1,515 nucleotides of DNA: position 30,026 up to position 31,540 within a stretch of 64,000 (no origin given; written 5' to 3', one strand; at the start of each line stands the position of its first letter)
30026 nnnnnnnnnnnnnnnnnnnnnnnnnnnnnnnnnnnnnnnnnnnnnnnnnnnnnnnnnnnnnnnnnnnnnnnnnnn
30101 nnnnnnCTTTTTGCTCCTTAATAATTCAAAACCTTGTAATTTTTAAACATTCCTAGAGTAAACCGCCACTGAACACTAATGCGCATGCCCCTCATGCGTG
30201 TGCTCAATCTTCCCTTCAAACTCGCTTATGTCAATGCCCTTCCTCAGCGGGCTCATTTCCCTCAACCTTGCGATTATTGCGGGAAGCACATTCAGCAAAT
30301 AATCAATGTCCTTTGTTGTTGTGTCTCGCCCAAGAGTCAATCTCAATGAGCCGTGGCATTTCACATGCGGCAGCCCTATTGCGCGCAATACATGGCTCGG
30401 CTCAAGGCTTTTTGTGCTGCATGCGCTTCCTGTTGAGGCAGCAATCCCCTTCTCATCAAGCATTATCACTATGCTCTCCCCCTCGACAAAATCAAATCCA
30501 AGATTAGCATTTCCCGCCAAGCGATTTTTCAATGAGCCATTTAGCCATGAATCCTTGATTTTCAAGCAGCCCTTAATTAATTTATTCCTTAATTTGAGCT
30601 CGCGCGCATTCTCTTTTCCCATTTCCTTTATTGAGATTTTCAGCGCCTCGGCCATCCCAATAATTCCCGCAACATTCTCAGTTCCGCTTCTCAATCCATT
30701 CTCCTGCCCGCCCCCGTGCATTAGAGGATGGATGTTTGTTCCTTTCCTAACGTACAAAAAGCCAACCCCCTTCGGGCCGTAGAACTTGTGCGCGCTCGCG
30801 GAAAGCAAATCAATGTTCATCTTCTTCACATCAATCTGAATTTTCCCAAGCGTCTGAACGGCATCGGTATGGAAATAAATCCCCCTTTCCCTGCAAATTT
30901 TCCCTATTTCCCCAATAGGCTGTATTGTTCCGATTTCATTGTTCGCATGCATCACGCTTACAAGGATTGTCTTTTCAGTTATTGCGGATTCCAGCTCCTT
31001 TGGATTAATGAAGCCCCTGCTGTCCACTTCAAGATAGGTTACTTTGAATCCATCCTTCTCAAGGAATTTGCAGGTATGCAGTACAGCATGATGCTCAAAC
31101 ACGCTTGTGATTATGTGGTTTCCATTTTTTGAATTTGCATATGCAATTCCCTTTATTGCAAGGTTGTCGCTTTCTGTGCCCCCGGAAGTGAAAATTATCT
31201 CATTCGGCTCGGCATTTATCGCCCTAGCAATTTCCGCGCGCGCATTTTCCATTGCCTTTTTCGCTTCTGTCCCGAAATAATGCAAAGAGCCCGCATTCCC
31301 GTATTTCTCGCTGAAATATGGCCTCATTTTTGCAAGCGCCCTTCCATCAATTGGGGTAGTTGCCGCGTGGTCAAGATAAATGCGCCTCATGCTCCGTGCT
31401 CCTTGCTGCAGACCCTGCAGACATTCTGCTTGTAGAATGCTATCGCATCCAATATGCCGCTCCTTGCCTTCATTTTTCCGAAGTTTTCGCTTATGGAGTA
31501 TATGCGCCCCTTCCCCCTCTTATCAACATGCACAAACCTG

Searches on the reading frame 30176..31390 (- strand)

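Call 29: search_protein_families(library=ncbifam, proteins=[window:30176-31390:-], max_evalue=0.00001)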
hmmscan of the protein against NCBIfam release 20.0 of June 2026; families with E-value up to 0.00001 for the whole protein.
window:30176-31390:- (404 aa): 26 families (the best 25 are shown)
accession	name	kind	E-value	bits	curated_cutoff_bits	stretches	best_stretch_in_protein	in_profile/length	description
TIGR03402.1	FeS_nifS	equivalog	5.2e-170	565.3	530.75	1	4-382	1-379/379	cysteine desulfurase NifS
TIGR02006.1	IscS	equivalog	1e-146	489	643.2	1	3-391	4-397/402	IscS subfamily cysteine desulfurase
NF010611.0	PRK14012.1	equivalog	4.2e-146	487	548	1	4-392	7-402/406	IscS subfamily cysteine desulfurase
TIGR03235.1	DNA_S_dndA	equivalog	1.2e-125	419.5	480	1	5-352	1-352/353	cysteine desulfurase DndA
TIGR03403.1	nifS_epsilon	equivalog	2.1e-117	392.2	587.7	1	4-380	1-380/382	NifS family cysteine desulfurase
NF002806.0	PRK02948.1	subfamily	3.3e-101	339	304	1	4-375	2-374/381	IscS subfamily cysteine desulfurase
TIGR01979.1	sufS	subfamily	1.3e-56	192.2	475.1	1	4-372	20-398/403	SufS family cysteine desulfurase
TIGR01977.1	am_tr_V_EF2568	hypoth_equivalog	3.7e-56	190.8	377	1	4-371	1-375/376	cysteine desulfurase family protein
NF041166.1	f2_encap_cargo1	exception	1.9e-41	142.9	800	1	4-369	247-620/623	family 2A encapsulin nanocompartment cargo protein cysteine desulfurase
NF040779.1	Sec_lyase_SclA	exception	3.1e-39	135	525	1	4-373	1-377/378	selenocysteine lyase SclA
NF006791.0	PRK09295.1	equivalog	9.6e-37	127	661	1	4-331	25-371/406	cysteine desulfurase SufS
NF008126.0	PRK10874.1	equivalog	8.6e-34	117.3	607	1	3-370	20-393/401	cysteine desulfurase CsdA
TIGR03392.1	FeS_syn_CsdA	equivalog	1e-31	110.5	493.6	1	3-371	17-391/398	cysteine desulfurase CsdA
TIGR01976.1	am_tr_V_VC1184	hypoth_equivalog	9.5e-30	104.2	352.35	1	2-285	18-322/401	cysteine desulfurase-like protein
TIGR04343.1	egtE_PLP_lyase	equivalog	2.5e-18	66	400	1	43-219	52-220/370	ergothioneine biosynthesis PLP-dependent enzyme EgtE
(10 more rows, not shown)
